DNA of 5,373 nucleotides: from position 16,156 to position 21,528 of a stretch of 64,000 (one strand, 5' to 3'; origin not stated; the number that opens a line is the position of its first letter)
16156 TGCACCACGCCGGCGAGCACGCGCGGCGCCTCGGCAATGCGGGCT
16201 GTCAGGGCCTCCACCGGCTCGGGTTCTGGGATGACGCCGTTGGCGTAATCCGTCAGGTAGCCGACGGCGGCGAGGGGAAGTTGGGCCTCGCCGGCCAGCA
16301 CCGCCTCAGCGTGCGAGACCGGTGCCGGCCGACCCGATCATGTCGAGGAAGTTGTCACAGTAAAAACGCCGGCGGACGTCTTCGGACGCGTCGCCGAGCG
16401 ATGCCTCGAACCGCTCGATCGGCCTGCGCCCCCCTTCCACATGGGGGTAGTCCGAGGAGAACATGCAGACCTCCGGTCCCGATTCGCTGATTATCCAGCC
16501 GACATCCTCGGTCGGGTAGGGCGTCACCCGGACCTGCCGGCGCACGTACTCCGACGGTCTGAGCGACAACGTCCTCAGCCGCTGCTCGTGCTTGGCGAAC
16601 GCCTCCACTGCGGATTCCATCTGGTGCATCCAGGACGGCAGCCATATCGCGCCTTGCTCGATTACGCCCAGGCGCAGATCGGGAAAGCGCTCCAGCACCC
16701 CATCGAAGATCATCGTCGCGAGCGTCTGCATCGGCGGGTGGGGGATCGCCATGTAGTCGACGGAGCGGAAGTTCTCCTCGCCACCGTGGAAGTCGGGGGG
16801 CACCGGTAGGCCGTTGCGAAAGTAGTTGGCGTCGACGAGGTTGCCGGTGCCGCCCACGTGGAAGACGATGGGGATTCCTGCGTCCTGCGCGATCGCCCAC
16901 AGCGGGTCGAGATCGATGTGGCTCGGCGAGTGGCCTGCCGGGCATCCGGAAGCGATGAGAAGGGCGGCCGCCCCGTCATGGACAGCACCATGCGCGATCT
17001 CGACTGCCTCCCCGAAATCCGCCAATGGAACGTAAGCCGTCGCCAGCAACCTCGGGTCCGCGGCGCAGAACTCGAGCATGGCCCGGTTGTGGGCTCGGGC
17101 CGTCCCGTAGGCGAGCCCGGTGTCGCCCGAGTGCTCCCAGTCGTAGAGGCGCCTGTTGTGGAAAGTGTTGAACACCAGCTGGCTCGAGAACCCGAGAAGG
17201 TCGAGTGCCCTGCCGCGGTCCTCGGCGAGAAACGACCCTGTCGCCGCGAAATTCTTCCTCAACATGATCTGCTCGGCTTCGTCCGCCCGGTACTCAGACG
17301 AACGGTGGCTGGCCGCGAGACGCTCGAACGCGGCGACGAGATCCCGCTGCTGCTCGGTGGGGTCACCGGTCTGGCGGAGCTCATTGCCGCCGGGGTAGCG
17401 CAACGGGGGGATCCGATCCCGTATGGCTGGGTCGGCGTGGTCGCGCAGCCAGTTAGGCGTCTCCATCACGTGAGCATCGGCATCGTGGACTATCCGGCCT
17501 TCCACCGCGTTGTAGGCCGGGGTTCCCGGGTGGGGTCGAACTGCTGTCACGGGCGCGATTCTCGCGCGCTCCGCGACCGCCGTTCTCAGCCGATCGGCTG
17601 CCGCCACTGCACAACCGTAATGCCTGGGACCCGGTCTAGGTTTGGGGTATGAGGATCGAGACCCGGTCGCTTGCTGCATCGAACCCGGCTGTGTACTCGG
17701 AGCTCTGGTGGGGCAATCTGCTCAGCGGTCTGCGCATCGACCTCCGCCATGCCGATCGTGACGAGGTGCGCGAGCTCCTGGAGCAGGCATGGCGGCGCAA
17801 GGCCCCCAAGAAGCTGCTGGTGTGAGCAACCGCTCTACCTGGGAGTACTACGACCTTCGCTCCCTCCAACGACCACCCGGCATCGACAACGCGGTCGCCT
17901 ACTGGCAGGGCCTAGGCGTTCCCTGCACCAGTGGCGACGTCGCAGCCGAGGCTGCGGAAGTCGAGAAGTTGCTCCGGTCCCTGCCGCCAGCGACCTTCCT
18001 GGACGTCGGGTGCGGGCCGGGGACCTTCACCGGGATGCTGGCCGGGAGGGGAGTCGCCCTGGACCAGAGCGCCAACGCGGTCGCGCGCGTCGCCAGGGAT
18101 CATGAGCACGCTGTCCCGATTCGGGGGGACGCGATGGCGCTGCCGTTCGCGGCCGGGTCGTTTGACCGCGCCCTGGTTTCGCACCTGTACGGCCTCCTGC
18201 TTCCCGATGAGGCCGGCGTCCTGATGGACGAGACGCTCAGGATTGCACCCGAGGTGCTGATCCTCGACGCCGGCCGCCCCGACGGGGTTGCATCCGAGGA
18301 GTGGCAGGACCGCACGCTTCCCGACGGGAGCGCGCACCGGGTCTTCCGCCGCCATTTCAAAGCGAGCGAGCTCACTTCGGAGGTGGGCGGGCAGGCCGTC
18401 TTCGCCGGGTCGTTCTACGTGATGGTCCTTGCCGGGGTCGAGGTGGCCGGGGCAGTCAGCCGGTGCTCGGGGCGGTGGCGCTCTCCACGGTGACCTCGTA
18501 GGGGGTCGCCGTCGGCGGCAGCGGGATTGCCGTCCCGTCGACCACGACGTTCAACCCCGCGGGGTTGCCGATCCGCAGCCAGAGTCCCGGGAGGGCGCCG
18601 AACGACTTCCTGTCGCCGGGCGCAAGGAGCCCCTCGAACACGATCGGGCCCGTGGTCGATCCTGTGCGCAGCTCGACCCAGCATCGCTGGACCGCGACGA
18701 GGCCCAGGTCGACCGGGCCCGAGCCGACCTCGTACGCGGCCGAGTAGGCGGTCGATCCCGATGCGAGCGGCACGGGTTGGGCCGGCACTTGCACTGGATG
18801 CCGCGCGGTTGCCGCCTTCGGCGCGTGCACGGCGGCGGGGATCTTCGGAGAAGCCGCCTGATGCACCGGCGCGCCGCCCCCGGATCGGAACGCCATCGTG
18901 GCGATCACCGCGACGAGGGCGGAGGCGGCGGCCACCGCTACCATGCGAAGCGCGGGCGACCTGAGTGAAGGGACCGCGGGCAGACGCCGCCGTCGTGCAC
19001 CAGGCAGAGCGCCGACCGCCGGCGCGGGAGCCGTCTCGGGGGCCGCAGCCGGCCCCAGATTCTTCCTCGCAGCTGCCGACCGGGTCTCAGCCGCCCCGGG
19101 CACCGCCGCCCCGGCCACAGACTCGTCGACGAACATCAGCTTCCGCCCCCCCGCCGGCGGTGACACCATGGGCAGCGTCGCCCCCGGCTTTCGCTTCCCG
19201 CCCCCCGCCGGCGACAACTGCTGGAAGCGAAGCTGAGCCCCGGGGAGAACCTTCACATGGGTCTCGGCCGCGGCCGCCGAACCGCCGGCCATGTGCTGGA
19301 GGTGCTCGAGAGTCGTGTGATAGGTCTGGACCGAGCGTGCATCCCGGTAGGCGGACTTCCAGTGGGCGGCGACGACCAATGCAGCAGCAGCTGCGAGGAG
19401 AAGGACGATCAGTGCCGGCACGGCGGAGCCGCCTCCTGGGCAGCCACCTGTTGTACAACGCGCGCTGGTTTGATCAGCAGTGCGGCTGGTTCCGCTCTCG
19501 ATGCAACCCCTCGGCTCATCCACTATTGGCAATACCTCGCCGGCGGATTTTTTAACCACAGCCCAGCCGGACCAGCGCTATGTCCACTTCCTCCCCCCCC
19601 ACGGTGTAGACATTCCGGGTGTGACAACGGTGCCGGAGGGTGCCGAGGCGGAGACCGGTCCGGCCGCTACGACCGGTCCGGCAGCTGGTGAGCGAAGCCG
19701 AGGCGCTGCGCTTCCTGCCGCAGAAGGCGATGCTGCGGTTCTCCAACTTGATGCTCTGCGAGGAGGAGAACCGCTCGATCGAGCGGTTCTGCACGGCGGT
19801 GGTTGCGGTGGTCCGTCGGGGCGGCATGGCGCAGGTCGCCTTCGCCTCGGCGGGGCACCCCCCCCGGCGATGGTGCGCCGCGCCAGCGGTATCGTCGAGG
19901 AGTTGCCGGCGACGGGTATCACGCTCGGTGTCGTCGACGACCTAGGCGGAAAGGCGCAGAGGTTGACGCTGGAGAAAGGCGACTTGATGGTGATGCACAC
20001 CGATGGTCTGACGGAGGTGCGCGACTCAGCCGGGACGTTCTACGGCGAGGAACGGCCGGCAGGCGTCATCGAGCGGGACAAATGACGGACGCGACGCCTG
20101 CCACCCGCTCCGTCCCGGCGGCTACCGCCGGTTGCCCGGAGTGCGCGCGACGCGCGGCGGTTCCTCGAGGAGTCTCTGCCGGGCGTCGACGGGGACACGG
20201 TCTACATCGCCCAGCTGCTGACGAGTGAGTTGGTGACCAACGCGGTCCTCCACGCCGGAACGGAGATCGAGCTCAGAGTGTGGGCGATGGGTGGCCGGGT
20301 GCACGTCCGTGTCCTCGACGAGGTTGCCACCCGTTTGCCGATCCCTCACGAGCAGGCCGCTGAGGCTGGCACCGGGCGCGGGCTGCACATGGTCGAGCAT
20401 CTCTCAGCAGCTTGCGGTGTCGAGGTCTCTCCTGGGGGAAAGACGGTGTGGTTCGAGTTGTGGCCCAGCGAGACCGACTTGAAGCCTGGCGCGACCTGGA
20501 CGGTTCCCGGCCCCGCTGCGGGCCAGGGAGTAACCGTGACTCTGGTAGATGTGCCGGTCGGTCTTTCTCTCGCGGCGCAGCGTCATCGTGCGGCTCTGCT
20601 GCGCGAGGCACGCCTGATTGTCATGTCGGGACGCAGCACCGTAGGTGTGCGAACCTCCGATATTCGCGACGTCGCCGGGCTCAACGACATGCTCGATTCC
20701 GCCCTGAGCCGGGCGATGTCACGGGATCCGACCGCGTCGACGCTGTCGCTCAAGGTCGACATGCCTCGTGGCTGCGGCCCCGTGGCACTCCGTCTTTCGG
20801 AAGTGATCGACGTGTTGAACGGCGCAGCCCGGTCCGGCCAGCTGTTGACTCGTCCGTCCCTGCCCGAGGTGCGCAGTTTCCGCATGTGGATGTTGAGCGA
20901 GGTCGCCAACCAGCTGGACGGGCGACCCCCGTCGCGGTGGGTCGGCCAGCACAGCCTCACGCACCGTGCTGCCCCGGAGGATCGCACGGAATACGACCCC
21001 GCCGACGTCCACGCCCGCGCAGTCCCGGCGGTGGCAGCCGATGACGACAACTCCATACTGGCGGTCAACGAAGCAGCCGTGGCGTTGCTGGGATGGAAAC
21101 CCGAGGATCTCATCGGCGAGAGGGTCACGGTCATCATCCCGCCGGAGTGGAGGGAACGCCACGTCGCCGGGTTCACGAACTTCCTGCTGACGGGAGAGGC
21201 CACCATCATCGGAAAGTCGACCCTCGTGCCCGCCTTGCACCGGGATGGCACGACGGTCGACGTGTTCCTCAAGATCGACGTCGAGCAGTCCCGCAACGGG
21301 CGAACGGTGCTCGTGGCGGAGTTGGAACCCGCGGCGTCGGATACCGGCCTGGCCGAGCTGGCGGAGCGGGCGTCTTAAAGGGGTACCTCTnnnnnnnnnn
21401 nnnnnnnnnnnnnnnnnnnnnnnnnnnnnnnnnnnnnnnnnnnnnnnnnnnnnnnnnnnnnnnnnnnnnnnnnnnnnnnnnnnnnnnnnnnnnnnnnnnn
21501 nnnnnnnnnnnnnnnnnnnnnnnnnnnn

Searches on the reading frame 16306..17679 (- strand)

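Call 39: search_protein_families(library=pfam, proteins=[window:16306-17679:-], max_evalue=0.001)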
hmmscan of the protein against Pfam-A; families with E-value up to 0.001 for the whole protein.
window:16306-17679:- (457 aa): 1 family
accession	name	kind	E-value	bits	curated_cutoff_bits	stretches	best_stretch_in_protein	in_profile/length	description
PF04909.20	Amidohydro_2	-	7.3e-20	72.3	26.4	1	194-443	63-282/289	Amidohydrolase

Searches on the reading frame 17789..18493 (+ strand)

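Call 39: search_protein_families(library=pfam, proteins=[window:17789-18493:+], max_evalue=0.001)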
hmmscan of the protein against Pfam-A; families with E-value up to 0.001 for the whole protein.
window:17789-18493:+ (234 aa): 2 families
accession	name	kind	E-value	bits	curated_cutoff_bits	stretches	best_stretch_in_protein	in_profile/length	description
PF08241.18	Methyltransf_11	-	8.5e-10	39.6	21.2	1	71-140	1-74/95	Methyltransferase domain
PF13649.12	Methyltransf_25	-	1.2e-09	39.2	27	1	71-148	2-88/97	Methyltransferase domain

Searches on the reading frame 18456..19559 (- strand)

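Call 39: search_protein_families(library=pfam, proteins=[window:18456-19559:-], max_evalue=0.001)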
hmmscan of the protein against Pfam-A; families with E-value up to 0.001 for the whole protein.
window:18456-19559:- (367 aa): 1 family
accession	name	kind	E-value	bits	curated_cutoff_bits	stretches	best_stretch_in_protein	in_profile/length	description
PF13464.11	RodZ_C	-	4.3e-12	46.3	23.9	1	287-350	2-63/72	RodZ C-terminal domain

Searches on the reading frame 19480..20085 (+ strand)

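Call 85: search_protein_families(library=pfam, proteins=[window:19480-20085:+], max_evalue=0.001)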
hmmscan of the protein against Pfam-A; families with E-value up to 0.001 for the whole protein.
window:19480-20085:+ (201 aa): 1 family
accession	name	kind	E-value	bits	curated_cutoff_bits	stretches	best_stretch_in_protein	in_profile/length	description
PF07228.17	SpoIIE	-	4.5e-14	53.3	25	1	124-197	80-153/192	Stage II sporulation protein E (SpoIIE)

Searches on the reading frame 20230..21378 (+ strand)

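Call 39: search_protein_families(library=pfam, proteins=[window:20230-21378:+], max_evalue=0.001)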
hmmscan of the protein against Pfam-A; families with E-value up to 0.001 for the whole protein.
window:20230-21378:+ (382 aa): 5 families
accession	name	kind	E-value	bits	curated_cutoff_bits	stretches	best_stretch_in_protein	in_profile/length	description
PF00989.32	PAS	-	1.9e-07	31.6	22.6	1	261-345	8-89/113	PAS fold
PF13581.12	HATPase_c_2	-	9.7e-07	29.3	27.4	1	1-75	39-125/127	Histidine kinase-like ATPase domain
PF08448.16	PAS_4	-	4.5e-05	24.1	23.1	0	266-315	7-56/110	PAS fold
PF13426.13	PAS_9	-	8e-05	23.3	27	1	271-347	8-79/103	PAS domain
PF02518.31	HATPase_c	-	0.00078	20.3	26.4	0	1-77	13-107/111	Histidine kinase-, DNA gyrase B-, and HSP90-like ATPase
